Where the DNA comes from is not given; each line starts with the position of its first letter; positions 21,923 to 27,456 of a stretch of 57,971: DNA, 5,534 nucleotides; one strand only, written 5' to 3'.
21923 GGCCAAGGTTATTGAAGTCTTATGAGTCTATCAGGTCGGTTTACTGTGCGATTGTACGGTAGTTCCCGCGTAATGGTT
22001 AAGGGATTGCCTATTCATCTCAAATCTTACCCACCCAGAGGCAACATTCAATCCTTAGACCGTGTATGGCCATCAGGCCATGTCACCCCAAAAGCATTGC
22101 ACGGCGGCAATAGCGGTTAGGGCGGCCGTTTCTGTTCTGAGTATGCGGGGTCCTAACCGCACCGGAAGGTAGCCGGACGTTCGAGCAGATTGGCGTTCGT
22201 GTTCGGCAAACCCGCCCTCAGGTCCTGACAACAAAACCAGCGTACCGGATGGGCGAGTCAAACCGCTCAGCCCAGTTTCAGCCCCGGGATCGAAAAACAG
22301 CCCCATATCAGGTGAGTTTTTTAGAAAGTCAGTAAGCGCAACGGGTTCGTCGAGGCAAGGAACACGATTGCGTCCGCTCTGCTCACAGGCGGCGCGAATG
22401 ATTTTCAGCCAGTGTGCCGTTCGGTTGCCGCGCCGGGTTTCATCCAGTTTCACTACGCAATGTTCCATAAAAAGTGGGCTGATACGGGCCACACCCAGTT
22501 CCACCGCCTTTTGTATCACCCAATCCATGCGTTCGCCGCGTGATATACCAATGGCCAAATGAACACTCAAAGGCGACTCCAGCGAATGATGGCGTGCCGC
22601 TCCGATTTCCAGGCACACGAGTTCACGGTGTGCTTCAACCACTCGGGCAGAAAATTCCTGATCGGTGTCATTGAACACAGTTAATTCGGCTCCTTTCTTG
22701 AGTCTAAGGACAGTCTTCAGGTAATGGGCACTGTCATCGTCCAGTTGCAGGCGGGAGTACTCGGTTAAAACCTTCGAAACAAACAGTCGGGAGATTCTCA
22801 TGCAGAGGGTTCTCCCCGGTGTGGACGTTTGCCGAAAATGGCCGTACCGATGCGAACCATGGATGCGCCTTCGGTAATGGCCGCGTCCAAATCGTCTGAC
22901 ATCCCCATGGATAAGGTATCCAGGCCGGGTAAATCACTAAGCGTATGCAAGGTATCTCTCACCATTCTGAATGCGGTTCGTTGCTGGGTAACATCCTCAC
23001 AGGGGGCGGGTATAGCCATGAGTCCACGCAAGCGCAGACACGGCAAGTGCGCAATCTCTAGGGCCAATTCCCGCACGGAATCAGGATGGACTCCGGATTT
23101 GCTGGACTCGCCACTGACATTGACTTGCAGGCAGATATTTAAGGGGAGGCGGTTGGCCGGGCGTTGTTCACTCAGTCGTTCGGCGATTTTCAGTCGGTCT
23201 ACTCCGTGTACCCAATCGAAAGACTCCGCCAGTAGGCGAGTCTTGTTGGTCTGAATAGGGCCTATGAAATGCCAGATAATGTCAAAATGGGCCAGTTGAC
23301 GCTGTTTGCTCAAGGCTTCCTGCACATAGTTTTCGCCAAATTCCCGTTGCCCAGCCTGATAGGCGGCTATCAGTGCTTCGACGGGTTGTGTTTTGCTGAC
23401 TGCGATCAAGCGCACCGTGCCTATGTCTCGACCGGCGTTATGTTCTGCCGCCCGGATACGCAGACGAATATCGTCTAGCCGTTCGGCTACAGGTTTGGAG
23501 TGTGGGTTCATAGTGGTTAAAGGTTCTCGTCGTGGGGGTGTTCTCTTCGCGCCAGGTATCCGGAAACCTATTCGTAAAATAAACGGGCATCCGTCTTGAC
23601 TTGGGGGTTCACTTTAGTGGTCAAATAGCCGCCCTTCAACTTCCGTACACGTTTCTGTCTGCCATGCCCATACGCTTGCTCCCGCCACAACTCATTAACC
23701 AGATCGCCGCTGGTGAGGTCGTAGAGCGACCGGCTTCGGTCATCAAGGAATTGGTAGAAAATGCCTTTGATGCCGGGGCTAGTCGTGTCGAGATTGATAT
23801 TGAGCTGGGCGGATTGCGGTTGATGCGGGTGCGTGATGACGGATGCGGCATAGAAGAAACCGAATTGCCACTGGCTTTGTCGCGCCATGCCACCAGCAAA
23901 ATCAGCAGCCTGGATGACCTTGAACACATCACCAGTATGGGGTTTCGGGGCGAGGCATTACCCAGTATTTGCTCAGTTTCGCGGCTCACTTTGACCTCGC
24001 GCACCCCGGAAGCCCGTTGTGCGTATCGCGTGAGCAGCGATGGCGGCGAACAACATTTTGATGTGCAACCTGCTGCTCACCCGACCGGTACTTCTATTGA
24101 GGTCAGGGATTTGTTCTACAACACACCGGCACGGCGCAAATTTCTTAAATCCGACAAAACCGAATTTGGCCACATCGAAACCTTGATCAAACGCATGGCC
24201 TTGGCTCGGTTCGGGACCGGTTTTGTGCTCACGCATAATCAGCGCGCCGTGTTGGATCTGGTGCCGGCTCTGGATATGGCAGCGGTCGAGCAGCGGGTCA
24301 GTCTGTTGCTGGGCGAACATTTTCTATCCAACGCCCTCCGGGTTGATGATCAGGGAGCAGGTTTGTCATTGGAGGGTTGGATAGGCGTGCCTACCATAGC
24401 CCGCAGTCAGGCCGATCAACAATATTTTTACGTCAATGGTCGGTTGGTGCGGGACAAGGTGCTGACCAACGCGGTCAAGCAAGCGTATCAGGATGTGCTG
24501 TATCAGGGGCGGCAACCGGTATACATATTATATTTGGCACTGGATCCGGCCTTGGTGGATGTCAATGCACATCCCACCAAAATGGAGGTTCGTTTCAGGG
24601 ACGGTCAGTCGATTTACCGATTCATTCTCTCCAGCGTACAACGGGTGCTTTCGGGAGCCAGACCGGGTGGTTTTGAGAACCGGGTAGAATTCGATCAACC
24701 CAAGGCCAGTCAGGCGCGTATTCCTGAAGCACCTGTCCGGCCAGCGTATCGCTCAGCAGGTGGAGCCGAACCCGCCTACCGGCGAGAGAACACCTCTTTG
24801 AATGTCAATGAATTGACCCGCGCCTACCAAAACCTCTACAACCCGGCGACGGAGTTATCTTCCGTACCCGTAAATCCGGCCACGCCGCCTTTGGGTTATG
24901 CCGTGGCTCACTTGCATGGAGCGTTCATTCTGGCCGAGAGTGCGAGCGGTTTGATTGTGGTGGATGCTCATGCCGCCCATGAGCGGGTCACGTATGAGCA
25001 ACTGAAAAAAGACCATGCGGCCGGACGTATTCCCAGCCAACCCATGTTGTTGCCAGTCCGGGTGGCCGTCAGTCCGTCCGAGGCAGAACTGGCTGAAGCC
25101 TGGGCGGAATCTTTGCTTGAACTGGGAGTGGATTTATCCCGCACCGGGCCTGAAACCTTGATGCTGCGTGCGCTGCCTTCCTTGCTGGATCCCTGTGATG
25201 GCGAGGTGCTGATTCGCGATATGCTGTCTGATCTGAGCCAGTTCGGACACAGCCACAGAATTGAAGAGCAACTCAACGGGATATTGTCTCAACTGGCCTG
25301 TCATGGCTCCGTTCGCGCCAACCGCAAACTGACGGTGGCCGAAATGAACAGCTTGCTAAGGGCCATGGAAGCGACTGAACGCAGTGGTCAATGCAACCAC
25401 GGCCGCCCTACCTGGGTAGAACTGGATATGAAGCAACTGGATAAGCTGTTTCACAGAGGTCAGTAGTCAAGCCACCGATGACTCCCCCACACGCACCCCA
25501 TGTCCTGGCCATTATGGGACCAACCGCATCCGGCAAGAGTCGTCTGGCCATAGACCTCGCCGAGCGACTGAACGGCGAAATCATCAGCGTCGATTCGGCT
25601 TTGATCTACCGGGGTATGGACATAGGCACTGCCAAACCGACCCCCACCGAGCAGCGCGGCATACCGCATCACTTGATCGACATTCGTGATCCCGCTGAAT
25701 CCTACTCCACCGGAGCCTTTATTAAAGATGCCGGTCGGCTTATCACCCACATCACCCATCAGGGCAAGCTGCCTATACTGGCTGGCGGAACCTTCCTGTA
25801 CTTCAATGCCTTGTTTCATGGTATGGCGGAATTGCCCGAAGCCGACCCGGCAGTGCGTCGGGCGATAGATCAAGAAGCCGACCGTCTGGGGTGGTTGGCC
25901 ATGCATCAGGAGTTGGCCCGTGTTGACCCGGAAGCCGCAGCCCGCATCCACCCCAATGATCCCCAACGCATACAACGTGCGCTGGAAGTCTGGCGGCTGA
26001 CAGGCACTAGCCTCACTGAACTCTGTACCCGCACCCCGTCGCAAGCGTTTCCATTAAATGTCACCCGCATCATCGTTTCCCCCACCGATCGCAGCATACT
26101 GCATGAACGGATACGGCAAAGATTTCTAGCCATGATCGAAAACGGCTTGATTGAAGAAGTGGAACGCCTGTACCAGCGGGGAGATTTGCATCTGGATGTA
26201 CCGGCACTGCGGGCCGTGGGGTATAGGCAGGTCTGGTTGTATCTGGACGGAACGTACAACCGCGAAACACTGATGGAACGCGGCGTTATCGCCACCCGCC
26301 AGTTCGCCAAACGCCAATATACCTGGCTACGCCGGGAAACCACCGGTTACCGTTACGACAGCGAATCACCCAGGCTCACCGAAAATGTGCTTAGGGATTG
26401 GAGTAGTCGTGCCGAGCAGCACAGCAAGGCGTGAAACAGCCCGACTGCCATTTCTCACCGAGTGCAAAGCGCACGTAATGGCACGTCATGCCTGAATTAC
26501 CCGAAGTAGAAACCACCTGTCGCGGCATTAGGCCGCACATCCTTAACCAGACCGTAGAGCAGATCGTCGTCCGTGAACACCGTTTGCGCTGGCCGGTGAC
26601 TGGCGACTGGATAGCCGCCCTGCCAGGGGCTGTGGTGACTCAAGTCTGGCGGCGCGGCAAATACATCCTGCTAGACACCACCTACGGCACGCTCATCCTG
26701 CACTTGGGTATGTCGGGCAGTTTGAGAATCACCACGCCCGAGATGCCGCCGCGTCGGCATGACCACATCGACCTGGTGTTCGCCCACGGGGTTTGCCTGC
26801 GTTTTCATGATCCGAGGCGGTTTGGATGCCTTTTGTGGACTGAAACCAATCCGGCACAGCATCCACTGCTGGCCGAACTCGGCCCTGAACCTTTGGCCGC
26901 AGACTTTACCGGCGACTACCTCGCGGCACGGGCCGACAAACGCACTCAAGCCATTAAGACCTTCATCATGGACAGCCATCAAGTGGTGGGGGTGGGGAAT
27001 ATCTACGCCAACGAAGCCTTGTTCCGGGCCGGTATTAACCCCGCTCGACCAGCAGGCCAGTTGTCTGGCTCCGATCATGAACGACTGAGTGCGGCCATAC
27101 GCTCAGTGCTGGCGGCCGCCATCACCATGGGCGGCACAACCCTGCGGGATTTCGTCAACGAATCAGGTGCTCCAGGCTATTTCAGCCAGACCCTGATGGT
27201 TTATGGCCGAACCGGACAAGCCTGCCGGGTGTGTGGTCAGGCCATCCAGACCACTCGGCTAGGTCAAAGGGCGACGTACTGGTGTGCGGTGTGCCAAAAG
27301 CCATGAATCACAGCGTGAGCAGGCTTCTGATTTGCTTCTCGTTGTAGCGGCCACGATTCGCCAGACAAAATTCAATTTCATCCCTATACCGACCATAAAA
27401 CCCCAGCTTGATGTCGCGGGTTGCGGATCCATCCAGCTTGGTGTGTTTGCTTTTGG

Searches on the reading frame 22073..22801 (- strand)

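Call 5: search_protein_families(library=pfam, proteins=[window:22073-22801:-], max_evalue=0.1)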
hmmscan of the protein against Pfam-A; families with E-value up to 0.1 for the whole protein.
window:22073-22801:- (242 aa): 2 families
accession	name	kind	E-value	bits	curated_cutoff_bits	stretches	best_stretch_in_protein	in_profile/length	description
PF04452.19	Methyltrans_RNA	-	2.7e-50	170.6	23.9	1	75-235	2-165/165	RNA methyltransferase domain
PF20260.4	PUA_4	-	8.7e-11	42.2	23.9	1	20-66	1-47/48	RNA methyltransferase PUA domain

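Call 6: search_protein_families(library=ncbifam, proteins=[window:22073-22801:-], max_evalue=0.1)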
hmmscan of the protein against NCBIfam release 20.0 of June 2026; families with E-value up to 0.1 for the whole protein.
window:22073-22801:- (242 aa): 23 families
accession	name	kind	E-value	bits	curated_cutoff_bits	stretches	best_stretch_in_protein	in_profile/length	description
NF008692.0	PRK11713.1-5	equivalog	7.6e-84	280.9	196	1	1-241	1-246/246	16S rRNA (uracil(1498)-N(3))-methyltransferase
NF008690.0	PRK11713.1-1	equivalog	9.3e-68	228.2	342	1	1-241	1-242/243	16S rRNA (uracil(1498)-N(3))-methyltransferase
TIGR00046.1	TIGR00046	subfamily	1.5e-55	188.2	41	1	12-241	11-240/240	RsmE family RNA methyltransferase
NF008696.0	PRK11713.3-5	equivalog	4.9e-50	170.2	234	1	2-241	5-245/248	16S rRNA (uracil(1498)-N(3))-methyltransferase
NF008709.0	PRK11713.7-4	equivalog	6.7e-48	163.2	292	1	5-241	3-245/246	16S rRNA (uracil(1498)-N(3))-methyltransferase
NF008706.0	PRK11713.7-1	equivalog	5.2e-44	150.8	273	1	1-234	1-226/232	16S rRNA (uracil(1498)-N(3))-methyltransferase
NF008691.0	PRK11713.1-4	equivalog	2.1e-43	148.3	279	1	5-235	3-245/252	16S rRNA (uracil(1498)-N(3))-methyltransferase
NF008711.0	PRK11713.7-6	equivalog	2.7e-42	145.1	304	1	5-235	5-239/244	16S rRNA (uracil(1498)-N(3))-methyltransferase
NF008697.0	PRK11713.4-1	equivalog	2e-41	141.9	234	1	4-235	5-240/250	16S rRNA (uracil(1498)-N(3))-methyltransferase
NF008707.0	PRK11713.7-2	equivalog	1.5e-40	139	327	1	4-235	12-250/255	16S rRNA (uracil(1498)-N(3))-methyltransferase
NF008694.0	PRK11713.3-2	equivalog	2e-40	138.6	234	1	3-237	7-240/245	16S rRNA (uracil(1498)-N(3))-methyltransferase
NF008702.0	PRK11713.6-1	equivalog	2.3e-33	115.4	269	1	6-235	3-230/235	16S rRNA (uracil(1498)-N(3))-methyltransferase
NF008705.0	PRK11713.6-4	equivalog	9.6e-33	113.4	343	1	11-235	11-235/248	16S rRNA (uracil(1498)-N(3))-methyltransferase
NF008693.0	PRK11713.2-3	equivalog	4.8e-32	111.1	210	1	7-235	6-239/246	16S rRNA (uracil(1498)-N(3))-methyltransferase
NF008701.0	PRK11713.5-5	equivalog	6.8e-30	104.2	215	1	5-233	3-224/228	16S rRNA (uracil(1498)-N(3))-methyltransferase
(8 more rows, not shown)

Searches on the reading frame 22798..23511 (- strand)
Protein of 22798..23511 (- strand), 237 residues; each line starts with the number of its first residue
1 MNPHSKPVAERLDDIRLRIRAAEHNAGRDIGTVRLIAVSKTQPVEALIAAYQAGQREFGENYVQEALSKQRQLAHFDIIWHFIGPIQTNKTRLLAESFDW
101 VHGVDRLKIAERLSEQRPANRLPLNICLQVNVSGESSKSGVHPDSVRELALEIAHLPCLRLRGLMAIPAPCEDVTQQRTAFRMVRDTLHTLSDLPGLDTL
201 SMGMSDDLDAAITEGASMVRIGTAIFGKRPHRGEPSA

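Call 5: search_protein_families(library=pfam, proteins=[window:22798-23511:-], max_evalue=0.1)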
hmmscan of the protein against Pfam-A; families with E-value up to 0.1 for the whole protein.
window:22798-23511:- (237 aa): 2 families
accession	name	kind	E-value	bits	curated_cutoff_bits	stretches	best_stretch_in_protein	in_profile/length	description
PF01168.26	Ala_racemase_N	-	1.5e-23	84.1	24.1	1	12-230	3-220/220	Alanine racemase, N-terminal domain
PF21966.2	AppA_SCHIC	-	0.0069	16.8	28.6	1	137-205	39-103/186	AppA, sensor containing heme instead of cobalamin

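Call 6: search_protein_families(library=ncbifam, proteins=[window:22798-23511:-], max_evalue=0.1)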
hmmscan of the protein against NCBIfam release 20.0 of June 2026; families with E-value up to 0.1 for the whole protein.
window:22798-23511:- (237 aa): 2 families
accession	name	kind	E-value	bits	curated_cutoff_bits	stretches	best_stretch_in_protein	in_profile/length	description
TIGR00044.1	TIGR00044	hypoth_equivalog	4.9e-73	245.5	106.25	1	10-229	6-229/229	YggS family pyridoxal phosphate-dependent enzyme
NF010519.0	PRK13922.13-4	equivalog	0.075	12.1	505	0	23-67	31-74/406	rod shape-determining protein MreC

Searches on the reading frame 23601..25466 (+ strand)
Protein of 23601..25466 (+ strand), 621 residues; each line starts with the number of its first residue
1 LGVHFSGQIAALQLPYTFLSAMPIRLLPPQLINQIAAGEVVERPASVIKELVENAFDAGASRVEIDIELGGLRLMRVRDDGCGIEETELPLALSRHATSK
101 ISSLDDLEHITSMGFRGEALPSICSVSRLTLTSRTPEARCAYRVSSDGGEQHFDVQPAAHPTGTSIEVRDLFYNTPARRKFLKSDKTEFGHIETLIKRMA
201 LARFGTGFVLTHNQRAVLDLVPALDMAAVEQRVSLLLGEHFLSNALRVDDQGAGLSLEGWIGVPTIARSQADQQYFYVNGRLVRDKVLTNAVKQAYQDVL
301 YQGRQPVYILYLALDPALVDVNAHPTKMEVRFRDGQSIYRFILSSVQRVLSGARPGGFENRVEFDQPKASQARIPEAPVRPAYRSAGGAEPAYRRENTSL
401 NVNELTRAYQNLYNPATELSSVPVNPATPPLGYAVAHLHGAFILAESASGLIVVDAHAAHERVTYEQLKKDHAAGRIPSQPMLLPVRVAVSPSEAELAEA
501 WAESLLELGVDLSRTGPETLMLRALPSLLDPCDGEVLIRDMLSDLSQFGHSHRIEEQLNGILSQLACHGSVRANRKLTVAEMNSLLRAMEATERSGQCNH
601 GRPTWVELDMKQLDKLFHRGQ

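Call 46: search_protein_families(library=pfam, proteins=[window:23601-25466:+], max_evalue=0.00001)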
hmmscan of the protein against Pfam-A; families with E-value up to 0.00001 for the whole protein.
window:23601-25466:+ (621 aa): 4 families
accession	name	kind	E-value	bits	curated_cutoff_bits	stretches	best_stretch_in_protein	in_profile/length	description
PF08676.16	MutL_C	-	8.5e-41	139.4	25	1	436-577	2-142/142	MutL C terminal dimerisation domain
PF01119.25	DNA_mis_repair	-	3.4e-38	130.4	26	1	236-350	4-118/119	DNA mismatch repair protein, C-terminal domain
PF13589.12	HATPase_c_3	-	5.8e-11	43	25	1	45-151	4-110/137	Histidine kinase-, DNA gyrase B-, and HSP90-like ATPase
PF02518.31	HATPase_c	-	3.2e-07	31.2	26.4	1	42-98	4-63/111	Histidine kinase-, DNA gyrase B-, and HSP90-like ATPase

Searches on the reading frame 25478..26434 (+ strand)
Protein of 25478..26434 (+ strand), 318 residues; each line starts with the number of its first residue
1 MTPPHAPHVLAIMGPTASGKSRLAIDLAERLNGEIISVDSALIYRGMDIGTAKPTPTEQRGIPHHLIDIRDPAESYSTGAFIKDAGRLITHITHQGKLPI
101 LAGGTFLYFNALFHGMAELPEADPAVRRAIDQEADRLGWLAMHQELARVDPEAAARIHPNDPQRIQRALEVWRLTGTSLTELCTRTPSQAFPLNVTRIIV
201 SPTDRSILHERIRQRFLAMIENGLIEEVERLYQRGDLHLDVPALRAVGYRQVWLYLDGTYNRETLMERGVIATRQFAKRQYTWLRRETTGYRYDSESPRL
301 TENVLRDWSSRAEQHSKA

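Call 46: search_protein_families(library=pfam, proteins=[window:25478-26434:+], max_evalue=0.00001)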
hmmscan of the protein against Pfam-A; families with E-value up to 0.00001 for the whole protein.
window:25478-26434:+ (318 aa): 2 families
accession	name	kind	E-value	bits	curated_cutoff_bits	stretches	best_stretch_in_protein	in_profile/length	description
PF01715.23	IPPT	-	6.7e-90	301.5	23.6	1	43-287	2-243/243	IPP transferase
PF01745.22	IPT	-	2e-06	27.9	20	0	8-68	2-62/233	Isopentenyl transferase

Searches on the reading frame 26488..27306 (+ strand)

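Call 46: search_protein_families(library=pfam, proteins=[window:26488-27306:+], max_evalue=0.00001)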
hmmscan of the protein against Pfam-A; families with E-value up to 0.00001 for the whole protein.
window:26488-27306:+ (272 aa): 3 families
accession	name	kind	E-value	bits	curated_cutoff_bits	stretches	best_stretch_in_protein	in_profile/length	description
PF01149.29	Fapy_DNA_glyco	-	1.3e-36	126.2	25.5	1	1-114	1-116/117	Formamidopyrimidine-DNA glycosylase N-terminal domain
PF06831.19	H2TH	-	8.7e-29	99.8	34.7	1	131-221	1-91/93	Formamidopyrimidine-DNA glycosylase H2TH domain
PF06827.20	zf-FPG_IleRS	-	1.1e-07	32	21.3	1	243-271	1-29/30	Zinc finger found in FPG and IleRS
